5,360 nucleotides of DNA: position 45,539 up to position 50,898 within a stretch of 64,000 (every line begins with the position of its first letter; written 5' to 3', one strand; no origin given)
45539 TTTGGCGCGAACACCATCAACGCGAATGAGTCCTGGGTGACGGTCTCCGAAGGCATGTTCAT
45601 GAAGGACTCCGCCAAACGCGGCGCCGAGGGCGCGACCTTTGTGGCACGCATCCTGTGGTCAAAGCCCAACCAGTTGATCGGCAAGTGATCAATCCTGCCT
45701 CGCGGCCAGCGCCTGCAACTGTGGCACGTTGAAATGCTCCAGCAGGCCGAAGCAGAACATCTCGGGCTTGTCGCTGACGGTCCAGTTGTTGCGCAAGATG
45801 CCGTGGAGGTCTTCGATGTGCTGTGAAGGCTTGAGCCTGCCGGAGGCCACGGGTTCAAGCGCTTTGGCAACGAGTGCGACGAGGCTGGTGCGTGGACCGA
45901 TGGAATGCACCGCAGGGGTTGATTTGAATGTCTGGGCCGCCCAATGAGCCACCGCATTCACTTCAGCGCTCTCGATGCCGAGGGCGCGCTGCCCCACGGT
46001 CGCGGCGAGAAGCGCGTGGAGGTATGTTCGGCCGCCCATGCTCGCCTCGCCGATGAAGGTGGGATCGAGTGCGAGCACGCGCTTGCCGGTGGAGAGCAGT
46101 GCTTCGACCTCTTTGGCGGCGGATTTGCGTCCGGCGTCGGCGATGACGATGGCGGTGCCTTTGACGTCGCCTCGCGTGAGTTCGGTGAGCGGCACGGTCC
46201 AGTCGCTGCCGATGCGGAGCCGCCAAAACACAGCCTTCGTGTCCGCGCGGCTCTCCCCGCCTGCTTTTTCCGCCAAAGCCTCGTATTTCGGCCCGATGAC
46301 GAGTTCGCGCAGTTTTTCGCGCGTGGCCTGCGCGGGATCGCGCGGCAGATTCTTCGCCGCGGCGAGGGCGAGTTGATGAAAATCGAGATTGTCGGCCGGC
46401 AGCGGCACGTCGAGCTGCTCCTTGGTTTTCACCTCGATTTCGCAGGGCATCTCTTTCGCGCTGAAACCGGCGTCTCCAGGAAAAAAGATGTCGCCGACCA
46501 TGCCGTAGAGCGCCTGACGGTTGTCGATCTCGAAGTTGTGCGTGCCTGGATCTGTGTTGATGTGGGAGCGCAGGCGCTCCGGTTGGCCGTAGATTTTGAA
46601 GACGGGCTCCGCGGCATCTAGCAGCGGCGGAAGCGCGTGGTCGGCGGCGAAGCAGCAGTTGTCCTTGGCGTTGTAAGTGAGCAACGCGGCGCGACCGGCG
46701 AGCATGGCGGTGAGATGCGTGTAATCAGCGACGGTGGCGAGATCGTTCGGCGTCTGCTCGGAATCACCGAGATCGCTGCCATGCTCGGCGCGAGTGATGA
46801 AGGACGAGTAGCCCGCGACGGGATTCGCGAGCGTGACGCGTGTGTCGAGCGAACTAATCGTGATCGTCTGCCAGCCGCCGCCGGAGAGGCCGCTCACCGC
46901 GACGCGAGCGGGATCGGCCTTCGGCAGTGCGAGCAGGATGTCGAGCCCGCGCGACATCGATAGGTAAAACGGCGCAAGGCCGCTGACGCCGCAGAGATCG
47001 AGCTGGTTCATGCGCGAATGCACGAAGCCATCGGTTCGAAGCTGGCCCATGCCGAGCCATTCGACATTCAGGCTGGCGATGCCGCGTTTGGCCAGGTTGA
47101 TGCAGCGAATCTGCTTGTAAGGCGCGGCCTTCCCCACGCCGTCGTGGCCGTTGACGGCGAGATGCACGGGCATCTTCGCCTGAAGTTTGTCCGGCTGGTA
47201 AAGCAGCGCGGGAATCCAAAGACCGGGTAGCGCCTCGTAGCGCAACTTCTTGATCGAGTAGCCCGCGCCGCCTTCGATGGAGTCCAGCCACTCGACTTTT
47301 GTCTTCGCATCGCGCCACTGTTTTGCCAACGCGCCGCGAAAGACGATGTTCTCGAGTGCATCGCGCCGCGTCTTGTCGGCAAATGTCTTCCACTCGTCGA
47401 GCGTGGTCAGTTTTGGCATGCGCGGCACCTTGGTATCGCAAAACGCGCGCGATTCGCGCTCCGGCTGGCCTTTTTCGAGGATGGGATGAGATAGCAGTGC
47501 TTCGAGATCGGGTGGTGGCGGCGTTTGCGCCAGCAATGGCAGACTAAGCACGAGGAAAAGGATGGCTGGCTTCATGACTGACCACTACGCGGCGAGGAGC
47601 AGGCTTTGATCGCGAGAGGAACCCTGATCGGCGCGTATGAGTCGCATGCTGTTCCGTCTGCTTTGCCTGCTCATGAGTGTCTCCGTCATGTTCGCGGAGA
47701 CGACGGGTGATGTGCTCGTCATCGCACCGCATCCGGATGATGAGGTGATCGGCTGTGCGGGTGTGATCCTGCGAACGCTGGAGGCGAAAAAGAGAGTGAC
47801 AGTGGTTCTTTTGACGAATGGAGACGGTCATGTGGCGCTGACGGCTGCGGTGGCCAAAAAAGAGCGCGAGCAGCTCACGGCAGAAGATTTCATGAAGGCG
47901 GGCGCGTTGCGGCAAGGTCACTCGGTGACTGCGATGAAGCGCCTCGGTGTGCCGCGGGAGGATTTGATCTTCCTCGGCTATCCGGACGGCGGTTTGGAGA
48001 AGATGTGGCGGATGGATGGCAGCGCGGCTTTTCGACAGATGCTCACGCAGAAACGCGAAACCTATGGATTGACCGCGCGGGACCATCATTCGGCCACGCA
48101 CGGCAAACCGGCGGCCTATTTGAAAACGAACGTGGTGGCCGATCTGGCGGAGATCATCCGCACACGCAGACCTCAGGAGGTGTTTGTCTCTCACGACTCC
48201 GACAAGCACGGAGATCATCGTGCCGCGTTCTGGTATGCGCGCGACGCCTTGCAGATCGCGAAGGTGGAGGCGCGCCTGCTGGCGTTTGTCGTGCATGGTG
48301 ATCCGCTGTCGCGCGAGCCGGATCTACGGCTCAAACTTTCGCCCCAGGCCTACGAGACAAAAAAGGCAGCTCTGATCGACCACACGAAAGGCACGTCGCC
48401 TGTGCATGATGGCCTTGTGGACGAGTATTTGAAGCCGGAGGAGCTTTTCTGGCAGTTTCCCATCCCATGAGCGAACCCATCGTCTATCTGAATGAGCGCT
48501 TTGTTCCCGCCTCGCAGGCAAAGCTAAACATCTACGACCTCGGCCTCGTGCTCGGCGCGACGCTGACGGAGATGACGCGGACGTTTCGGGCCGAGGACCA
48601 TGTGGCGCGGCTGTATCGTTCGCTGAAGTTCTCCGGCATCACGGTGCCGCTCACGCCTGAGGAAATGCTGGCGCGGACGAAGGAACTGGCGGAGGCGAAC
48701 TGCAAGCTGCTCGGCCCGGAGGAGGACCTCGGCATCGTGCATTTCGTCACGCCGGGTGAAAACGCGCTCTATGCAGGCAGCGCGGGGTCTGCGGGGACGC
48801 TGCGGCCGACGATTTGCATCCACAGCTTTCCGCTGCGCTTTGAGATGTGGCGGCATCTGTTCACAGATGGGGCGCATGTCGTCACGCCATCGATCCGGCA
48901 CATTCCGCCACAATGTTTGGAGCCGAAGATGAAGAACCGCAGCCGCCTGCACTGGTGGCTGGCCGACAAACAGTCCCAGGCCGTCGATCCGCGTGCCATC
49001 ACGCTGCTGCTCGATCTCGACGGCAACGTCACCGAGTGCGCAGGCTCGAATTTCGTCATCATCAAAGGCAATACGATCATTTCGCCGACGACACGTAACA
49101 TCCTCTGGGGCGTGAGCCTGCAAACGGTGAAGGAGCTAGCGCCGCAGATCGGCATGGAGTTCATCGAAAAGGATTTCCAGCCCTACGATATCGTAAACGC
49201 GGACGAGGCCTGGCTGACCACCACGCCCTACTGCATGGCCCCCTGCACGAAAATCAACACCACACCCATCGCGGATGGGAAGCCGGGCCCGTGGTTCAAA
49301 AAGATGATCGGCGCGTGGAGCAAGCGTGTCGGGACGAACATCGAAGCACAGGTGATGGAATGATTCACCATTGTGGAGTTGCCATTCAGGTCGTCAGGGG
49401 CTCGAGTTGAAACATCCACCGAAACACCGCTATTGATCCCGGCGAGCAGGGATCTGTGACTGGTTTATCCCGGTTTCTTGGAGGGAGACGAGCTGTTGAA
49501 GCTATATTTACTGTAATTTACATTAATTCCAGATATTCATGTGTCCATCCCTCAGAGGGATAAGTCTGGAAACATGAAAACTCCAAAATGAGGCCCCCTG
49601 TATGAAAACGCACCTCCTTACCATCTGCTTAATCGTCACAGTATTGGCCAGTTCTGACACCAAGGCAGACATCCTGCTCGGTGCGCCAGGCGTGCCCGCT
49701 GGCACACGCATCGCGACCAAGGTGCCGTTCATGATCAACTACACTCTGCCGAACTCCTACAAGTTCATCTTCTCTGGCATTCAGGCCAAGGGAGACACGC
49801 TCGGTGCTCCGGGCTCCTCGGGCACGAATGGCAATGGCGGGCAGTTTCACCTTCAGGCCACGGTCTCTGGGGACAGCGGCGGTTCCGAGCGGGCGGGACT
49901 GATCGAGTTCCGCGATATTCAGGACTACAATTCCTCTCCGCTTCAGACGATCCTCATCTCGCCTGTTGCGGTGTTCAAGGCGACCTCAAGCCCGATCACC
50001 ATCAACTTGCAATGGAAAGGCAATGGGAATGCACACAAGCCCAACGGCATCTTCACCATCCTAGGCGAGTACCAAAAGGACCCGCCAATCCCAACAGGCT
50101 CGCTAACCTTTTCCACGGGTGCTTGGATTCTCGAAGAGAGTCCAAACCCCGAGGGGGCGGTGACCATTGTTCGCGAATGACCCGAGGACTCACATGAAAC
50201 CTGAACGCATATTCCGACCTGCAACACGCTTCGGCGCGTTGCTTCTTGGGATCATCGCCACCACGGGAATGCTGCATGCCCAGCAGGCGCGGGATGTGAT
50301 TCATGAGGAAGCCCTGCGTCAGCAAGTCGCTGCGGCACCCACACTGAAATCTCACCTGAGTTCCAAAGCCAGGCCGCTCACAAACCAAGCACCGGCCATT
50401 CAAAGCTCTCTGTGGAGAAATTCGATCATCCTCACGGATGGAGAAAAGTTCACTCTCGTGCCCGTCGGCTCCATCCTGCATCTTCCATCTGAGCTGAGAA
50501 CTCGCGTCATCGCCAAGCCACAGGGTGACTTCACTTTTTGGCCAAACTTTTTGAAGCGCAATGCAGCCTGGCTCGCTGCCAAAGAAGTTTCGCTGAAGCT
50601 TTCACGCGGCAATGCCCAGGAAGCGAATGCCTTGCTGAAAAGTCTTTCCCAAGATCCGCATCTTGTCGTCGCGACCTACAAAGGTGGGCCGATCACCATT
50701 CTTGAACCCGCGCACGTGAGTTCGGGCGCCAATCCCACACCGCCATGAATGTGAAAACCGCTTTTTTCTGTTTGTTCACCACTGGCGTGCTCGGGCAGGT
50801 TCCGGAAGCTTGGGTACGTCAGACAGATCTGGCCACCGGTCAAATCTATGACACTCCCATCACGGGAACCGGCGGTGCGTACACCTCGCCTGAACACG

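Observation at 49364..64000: Convergent two-operon T2SS/T4P hybrid locus with PilT, an embedded ABC transporter and several exported ORFans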

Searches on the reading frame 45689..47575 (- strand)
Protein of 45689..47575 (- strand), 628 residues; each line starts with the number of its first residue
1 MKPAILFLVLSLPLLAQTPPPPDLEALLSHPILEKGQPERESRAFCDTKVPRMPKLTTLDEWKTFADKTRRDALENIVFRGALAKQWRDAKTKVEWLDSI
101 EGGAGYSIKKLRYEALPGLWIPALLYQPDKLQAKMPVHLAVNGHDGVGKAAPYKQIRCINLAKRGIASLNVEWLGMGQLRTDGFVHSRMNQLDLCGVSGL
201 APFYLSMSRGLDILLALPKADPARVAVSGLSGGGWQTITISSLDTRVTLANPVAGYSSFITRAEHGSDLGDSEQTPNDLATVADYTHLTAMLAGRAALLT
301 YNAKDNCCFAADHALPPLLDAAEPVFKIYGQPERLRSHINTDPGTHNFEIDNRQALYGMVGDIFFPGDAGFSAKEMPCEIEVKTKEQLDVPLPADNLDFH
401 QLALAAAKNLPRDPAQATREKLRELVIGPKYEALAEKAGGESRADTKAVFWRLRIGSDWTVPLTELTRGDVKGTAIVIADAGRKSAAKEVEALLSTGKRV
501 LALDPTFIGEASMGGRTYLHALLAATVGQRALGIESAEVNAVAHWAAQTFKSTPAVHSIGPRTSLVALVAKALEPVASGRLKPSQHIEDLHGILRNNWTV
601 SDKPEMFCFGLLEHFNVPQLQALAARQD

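Call 60: search_protein_families(library=pfam, max_evalue=0.001, proteins=[window:45689-47575:-])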
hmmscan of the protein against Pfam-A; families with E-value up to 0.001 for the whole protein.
window:45689-47575:- (628 aa): 1 family
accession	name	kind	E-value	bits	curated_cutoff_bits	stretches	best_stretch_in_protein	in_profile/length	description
PF05448.18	AXE1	-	0.00014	21.2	21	1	110-262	58-215/321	Acetyl xylan esterase (AXE1)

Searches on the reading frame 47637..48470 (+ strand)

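Call 60: search_protein_families(library=pfam, max_evalue=0.001, proteins=[window:47637-48470:+])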
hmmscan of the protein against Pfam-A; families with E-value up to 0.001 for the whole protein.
window:47637-48470:+ (277 aa): 1 family
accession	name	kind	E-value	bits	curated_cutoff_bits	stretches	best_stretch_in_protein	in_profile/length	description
PF02585.22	PIG-L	-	7.8e-24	85.1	28.2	1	27-203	1-127/129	GlcNAc-PI de-N-acetylase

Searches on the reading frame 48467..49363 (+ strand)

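Call 60: search_protein_families(library=pfam, max_evalue=0.001, proteins=[window:48467-49363:+])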
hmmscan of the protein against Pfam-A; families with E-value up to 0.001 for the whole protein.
window:48467-49363:+ (298 aa): 1 family
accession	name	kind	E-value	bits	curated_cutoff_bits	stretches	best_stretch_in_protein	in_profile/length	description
PF01063.24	Aminotran_4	-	1.1e-33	117.4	28.5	1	38-263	12-223/223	Amino-transferase class IV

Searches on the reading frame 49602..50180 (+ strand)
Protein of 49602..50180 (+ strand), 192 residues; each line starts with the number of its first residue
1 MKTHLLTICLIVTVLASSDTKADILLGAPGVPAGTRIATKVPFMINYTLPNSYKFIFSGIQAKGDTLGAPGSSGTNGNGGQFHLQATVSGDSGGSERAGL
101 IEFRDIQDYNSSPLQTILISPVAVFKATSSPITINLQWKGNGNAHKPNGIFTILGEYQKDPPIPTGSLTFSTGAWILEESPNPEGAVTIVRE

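Call 4: search_protein_families(library=pfam, max_evalue=0.1, proteins=[window:49602-50180:+])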
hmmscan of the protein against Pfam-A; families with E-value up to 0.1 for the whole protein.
window:49602-50180:+ (192 aa): 0 families

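Call 6: search_protein_families(library=ncbifam, max_evalue=0.01, proteins=[window:49602-50180:+])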
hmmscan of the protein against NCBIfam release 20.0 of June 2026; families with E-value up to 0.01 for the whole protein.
window:49602-50180:+ (192 aa): 0 families

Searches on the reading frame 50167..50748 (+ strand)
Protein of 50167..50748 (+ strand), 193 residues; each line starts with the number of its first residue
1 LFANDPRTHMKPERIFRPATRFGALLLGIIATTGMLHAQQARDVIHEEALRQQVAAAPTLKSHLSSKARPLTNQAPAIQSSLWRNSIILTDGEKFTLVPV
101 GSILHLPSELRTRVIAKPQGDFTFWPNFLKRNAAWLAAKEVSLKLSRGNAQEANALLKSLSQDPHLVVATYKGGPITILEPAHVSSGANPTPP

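Call 4: search_protein_families(library=pfam, max_evalue=0.1, proteins=[window:50167-50748:+])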
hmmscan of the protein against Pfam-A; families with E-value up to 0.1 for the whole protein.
window:50167-50748:+ (193 aa): 0 families

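Call 6: search_protein_families(library=ncbifam, max_evalue=0.01, proteins=[window:50167-50748:+])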
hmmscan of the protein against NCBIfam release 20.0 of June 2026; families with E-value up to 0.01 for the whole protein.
window:50167-50748:+ (193 aa): 0 families
